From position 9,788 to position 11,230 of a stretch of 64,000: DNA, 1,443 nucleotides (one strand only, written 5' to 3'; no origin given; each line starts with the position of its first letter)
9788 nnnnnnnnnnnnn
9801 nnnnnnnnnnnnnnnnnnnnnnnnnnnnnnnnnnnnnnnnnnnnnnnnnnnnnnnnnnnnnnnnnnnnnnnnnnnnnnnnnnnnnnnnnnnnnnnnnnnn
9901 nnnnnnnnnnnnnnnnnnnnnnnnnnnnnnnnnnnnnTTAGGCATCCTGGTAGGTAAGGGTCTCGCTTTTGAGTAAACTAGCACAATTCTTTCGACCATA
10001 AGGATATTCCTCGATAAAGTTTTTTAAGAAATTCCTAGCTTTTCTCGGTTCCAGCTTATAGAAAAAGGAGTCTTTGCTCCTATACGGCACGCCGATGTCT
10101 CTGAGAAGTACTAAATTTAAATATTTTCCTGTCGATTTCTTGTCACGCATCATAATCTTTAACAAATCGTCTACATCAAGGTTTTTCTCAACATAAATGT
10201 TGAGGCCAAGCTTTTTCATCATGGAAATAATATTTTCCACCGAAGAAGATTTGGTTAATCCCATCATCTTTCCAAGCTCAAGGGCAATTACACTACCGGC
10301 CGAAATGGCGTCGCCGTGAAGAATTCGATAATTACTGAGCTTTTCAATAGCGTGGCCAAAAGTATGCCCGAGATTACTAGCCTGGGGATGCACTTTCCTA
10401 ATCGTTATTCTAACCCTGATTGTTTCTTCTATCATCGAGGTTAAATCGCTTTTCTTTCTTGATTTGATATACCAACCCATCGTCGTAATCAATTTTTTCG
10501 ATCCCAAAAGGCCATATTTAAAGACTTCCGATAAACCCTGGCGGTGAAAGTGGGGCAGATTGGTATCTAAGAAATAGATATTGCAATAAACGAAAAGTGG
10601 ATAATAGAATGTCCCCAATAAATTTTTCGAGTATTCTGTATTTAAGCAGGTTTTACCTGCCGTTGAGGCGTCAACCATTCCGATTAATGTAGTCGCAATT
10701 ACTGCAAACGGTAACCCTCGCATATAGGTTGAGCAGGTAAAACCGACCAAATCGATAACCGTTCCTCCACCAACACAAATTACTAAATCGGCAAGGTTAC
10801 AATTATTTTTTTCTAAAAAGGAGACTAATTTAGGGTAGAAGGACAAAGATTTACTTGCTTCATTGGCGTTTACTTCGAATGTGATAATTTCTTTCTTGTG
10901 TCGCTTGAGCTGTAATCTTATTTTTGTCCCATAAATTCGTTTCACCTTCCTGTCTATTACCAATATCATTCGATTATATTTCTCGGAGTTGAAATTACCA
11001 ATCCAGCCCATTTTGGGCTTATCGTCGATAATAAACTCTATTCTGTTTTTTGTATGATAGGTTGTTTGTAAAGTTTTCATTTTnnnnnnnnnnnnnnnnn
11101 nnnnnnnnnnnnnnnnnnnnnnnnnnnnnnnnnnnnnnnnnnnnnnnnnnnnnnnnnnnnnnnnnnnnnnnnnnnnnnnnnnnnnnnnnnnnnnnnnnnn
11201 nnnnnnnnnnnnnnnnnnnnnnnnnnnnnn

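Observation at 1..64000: One locus, at least 55 glycan-related genes, about 20 GT-C-like proteins, and no recognisable initiating phosphoglycosyltransferase, Wzy, Wzz or ABC exporter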

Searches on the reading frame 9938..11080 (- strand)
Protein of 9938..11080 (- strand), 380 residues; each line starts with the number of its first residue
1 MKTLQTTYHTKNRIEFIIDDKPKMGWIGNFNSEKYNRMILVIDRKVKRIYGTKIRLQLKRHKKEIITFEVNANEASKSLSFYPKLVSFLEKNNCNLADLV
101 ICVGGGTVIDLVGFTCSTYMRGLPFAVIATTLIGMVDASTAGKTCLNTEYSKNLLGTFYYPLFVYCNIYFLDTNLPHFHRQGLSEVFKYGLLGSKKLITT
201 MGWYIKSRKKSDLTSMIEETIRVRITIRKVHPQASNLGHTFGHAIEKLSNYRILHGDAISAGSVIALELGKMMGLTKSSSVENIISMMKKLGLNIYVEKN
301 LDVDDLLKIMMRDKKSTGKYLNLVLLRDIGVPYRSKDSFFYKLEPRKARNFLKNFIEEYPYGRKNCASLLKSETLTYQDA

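Call 6: search_protein_families(library=pfam, proteins=[window:9938-11080:-], max_evalue=0.01)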
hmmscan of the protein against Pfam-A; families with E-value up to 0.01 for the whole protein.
window:9938-11080:- (380 aa): 4 families
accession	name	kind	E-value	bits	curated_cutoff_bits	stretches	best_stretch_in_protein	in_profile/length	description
PF01761.26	DHQ_synthase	-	3.4e-30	104.5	24.2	1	68-173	2-107/115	3-dehydroquinate synthase N-terminal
PF24621.2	DHQS_C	-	4.6e-25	88.7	27.6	1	182-316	1-144/144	3-dehydroquinate synthase C-terminal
PF13685.12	Fe-ADH_2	-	4.1e-09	37.1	28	1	31-132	15-108/149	Iron-containing alcohol dehydrogenase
PF00465.25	Fe-ADH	-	0.00078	19.5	31.3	1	33-115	20-99/168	Iron-containing alcohol dehydrogenase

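Call 21: search_protein_families(library=ncbifam, proteins=[window:9938-11080:-], max_evalue=0.001)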
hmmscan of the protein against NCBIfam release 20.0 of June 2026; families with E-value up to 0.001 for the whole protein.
window:9938-11080:- (380 aa): 7 families
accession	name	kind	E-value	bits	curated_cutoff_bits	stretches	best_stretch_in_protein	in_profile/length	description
TIGR01357.1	aroB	equivalog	1.2e-74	251.6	305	1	33-336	19-332/344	3-dehydroquinate synthase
TIGR04425.1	P_lya_rel_AroB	hypoth_equivalog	6.1e-51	173.5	400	1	31-332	21-326/348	AroB-related putative sugar phosphate phospholyase (cyclizing)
NF010627.0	PRK14021.1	equivalog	1.1e-44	152.7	565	1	31-335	205-525/542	bifunctional shikimate kinase/3-dehydroquinate synthase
NF004852.0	PRK06203.1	equivalog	1.2e-31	110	333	1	33-331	50-372/407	3-dehydroquinate synthase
NF010556.0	PRK13951.1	equivalog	1e-25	90.6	560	1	9-330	158-475/492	bifunctional shikimate kinase AroK/3-dehydroquinate synthase AroB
NF002022.0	PRK00843.1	equivalog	2.7e-09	36.5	413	1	231-305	243-309/350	NAD(P)-dependent glycerol-1-phosphate dehydrogenase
NF006941.0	PRK09423.1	subfamily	0.001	18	336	0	35-130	29-116/367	glycerol dehydrogenase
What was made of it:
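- On 3-dehydroquinate synthase (AroB), for 9938-11080: 251.6 bits against a cut-off of 305 (call 21).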

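Call 37: search_solved_structures(query=window:9938-11080:-, max_evalue=1e-10)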
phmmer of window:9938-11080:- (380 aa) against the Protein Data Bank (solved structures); distinct sequences matched with E-value up to 1e-10: 16.
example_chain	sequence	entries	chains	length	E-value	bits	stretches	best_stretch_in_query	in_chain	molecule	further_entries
3okf_A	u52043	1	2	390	1.9e-42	148.8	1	37-331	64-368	3-dehydroquinate synthase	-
3clh_A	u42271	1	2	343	1.8e-40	142.3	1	27-331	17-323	3-dehydroquinate synthase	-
5hvn_A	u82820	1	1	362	5.5e-40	140.7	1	36-334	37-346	3-dehydroquinate synthase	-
6c5c_A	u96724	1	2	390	1.2e-37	133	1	53-336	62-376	3-dehydroquinate synthase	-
6lk2_A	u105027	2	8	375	2.8e-37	131.8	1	37-331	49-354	3-dehydroquinate synthase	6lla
7u5s_A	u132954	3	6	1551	3.6e-36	128.1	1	53-336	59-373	Pentafunctional AROM polypeptide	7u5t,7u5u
1ujn_A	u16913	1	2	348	1.8e-35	125.8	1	72-324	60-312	dehydroquinate synthase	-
1dqs_A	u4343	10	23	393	4.3e-35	124.6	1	69-201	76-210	PROTEIN (3-DEHYDROQUINATE SYNTHASE) | 3-DEHYDROQUINATE SYNTHASE | Pentafunctional AROM polypeptide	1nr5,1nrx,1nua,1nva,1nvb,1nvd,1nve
3qbd_A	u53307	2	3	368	3.3e-34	121.7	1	65-334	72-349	3-dehydroquinate synthase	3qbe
5eks_A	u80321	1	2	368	8.8e-34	120.3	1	58-337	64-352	3-dehydroquinate synthase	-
1xag_A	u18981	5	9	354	2.2e-31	112.4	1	4-330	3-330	3-dehydroquinate synthase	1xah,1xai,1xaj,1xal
6hqv_A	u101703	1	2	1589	2.6e-31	112.1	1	64-195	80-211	Pentafunctional AROM polypeptide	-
3zok_A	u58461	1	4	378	6.6e-29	104.2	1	78-327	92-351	3-DEHYDROQUINATE SYNTHASE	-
5tpr_A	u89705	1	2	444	1.1e-24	90.4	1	35-306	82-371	3-dehydroquinate synthase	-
4p53_A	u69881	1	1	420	3.5e-23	85.4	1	37-198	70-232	Cyclase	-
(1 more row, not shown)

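Call 52: find_homologous_proteins(query=window:9938-11080:-, max_evalue=1e-20)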
Query window:9938-11080:- (380 aa): 3736 proteins with E <= 1e-20 among 7062 candidates; the best 120 are listed.
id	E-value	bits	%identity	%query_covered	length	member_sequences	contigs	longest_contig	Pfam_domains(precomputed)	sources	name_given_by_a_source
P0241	9.5e-249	842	99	99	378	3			PF13685.13,PF24621.3,PF01761.27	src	-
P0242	1.7e-142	493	59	99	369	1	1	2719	PF13685.13,PF24621.3,PF01761.27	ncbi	-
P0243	8.8e-141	487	59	100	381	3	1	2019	PF13685.13,PF24621.3,PF01761.27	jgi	-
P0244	9.5e-139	480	57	100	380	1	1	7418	PF13685.13,PF24621.3,PF00465.26,PF01761.27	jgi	jgi:3-dehydroquinate synthase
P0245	9.5e-137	474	58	99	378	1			PF13685.13,PF24621.3,PF01761.27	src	-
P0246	2.8e-136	472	58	99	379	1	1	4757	PF13685.13,PF24621.3,PF01761.27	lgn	-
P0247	5.4e-136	471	57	99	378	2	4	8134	PF13685.13,PF24621.3,PF01761.27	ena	-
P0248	9.3e-135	467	55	99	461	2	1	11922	PF13685.13,PF00903.32,PF24621.3,PF01761.27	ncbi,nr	ncbi:MAG: iron-containing alcohol dehydrogenase [Candidatus Pacearchaeota archaeon]|nr:iron-containi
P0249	6.9e-133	461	54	99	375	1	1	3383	PF13685.13,PF24621.3,PF00465.26,PF01761.27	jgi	-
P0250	3.6e-131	456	55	100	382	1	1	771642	PF24621.3,PF01761.27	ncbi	-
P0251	6.2e-131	455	54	99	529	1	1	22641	PF13669.13,PF13685.13,PF00903.32,PF24621.3,PF00465.26,PF01761.27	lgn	-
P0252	1.8e-130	453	56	99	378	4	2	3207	PF24621.3,PF01761.27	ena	-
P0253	1.9e-130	453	54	99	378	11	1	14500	PF13685.13,PF24621.3,PF01761.27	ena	-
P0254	2.6e-130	453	56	99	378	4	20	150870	PF13685.13,PF24621.3,PF01761.27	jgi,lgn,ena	-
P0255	4.6e-130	452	55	99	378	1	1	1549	PF13685.13,PF24621.3,PF00465.26,PF01761.27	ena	-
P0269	1.1e-122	428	51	99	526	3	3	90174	PF13669.13,PF13685.13,PF00903.32,PF24621.3,PF00465.26,PF01761.27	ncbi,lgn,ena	-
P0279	2.4e-119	417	50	99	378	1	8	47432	PF13685.13,PF24621.3,PF00465.26,PF01761.27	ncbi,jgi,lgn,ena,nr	ncbi:MAG TPA: 3-dehydroquinate synthase family protein [Candidatus Nanoarchaeia archaeon]|nr:3-dehyd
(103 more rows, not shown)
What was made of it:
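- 9499..9999 (-): VOC/glyoxalase-fold protein, part of the 7-gene module. Call 52: homologues fused to the DHQS-like protein.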

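Call 53: find_encoding_contigs(protein=P0250, flank=10000, max_places=1)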
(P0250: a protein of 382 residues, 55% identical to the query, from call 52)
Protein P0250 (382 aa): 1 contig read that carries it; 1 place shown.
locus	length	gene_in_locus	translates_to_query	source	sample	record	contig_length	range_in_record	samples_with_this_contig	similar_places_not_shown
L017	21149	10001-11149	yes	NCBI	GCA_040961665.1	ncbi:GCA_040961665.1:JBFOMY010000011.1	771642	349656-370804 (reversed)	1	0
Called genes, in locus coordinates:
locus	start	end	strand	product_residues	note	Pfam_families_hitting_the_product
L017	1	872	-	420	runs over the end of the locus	-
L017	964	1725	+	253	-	-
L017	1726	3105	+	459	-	PF13231:PMT_2 (weak)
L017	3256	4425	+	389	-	PF20706:GT4-conflict (weak), PF00534:Glycos_transf_1, PF13692:Glyco_trans_1_4, PF13524:Glyco_trans_1_2 (weak)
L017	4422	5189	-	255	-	PF01066:CDP-OH_P_transf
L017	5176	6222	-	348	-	PF00044:Gp_dh_N, PF02800:Gp_dh_C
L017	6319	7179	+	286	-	PF05050:Methyltransf_21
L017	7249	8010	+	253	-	PF00106:adh_short, PF08659:KR, PF01370:Epimerase (weak), PF13460:NAD_binding_10 (weak), PF13561:adh_short_C2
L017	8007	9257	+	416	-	PF02595:Gly_kinase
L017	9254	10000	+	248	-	PF00483:NTP_transferase (weak), PF12804:NTP_transf_3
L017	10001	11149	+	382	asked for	PF01761:DHQ_synthase, PF24621:DHQS_C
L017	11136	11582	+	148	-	PF00903:Glyoxalase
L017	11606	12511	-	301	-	PF05050:Methyltransf_21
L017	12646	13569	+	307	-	-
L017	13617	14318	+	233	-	PF13489:Methyltransf_23, PF01209:Ubie_methyltran (weak), PF07021:MetW, PF02390:Methyltransf_4 (weak), PF13847:Methyltransf_31, PF08241:Methyltransf_11, PF08242:Methyltransf_12, PF13649:Methyltransf_25, +1 more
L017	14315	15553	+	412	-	PF00534:Glycos_transf_1, PF13692:Glyco_trans_1_4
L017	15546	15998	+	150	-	-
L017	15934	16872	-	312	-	-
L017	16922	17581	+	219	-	-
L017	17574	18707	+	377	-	PF00155:Aminotran_1_2, PF01041:DegT_DnrJ_EryC1, PF00266:Aminotran_5 (weak), PF01053:Cys_Met_Meta_PP, PF01212:Beta_elim_lyase (weak)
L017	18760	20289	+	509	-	PF13231:PMT_2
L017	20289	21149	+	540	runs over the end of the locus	PF26626:DUF8201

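Call 54: find_encoding_contigs(protein=P0269, flank=10000, max_places=1)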
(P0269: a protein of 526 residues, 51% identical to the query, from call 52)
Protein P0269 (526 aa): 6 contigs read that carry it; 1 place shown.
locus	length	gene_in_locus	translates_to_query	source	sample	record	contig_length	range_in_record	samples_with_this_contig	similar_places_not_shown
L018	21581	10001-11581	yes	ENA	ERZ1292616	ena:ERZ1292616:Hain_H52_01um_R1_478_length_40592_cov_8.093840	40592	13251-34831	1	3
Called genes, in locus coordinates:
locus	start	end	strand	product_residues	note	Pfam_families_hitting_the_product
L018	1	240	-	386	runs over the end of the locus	PF01370:Epimerase, PF04321:RmlD_sub_bind (weak), PF05368:NmrA (weak), PF16363:GDP_Man_Dehyd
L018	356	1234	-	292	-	-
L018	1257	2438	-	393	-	PF03848:TehB (weak), PF05175:MTS, PF13489:Methyltransf_23, PF13847:Methyltransf_31, PF08241:Methyltransf_11, PF08242:Methyltransf_12, PF13649:Methyltransf_25, PF01467:CTP_transf_like, +1 more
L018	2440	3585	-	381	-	PF00534:Glycos_transf_1, PF13692:Glyco_trans_1_4 (weak)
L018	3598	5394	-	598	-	PF02310:B12-binding, PF04055:Radical_SAM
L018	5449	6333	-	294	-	PF00535:Glycos_transf_2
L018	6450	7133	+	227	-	PF01066:CDP-OH_P_transf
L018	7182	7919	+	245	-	PF00483:NTP_transferase, PF12804:NTP_transf_3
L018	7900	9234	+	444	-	PF13660:DUF4147, PF05161:MOFRL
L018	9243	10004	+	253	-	PF00106:adh_short, PF08659:KR, PF13561:adh_short_C2, PF23441:SDR (weak)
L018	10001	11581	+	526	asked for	PF00465:Fe-ADH (faint), PF13685:Fe-ADH_2 (weak), PF01761:DHQ_synthase, PF24621:DHQS_C, PF00903:Glyoxalase, PF13669:Glyoxalase_4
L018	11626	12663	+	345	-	PF00044:Gp_dh_N, PF02800:Gp_dh_C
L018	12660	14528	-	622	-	PF13522:GATase_6, PF13537:GATase_7, PF00733:Asn_synthase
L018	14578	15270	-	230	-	PF05711:TylF, PF13578:Methyltransf_24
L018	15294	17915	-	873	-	PF00266:Aminotran_5 (weak), PF01041:DegT_DnrJ_EryC1, PF01212:Beta_elim_lyase (weak), PF02310:B12-binding, PF04055:Radical_SAM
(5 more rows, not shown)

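Call 55: find_encoding_contigs(protein=P0279, flank=10000, max_places=1)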
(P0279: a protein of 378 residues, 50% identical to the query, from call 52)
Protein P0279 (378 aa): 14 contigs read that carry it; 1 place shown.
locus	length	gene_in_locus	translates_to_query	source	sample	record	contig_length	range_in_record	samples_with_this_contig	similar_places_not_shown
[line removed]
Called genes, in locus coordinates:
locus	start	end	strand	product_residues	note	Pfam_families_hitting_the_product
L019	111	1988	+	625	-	PF01078:Mg_chelatase (weak), PF05496:RuvB_N (faint), PF00004:AAA (faint), PF07728:AAA_5 (faint), PF00158:Sigma54_activat, PF20436:LonB_AAA-LID (weak), PF05362:Lon_C, PF13541:ChlI, +1 more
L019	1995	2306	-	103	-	-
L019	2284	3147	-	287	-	PF01909:NTP_transf_2, PF18765:Polbeta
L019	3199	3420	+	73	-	-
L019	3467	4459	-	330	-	PF00814:TsaD, PF22521:HypF_C_2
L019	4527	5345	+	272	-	PF00248:Aldo_ket_red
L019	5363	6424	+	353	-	-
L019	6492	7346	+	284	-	-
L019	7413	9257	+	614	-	PF13522:GATase_6, PF12481:DUF3700 (weak), PF13537:GATase_7, PF00733:Asn_synthase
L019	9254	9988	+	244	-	-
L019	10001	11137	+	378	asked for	PF00465:Fe-ADH (faint), PF13685:Fe-ADH_2 (weak), PF01761:DHQ_synthase, PF24621:DHQS_C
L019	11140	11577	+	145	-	PF00903:Glyoxalase, PF12681:Glyoxalase_2 (weak), PF13468:Glyoxalase_3 (weak), PF13669:Glyoxalase_4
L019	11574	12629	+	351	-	PF00044:Gp_dh_N, PF02800:Gp_dh_C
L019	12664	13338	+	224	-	PF00300:His_Phos_1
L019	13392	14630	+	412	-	PF02595:Gly_kinase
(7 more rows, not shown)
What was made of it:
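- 9499..9999 (-): Calls 53-55: conserved context.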
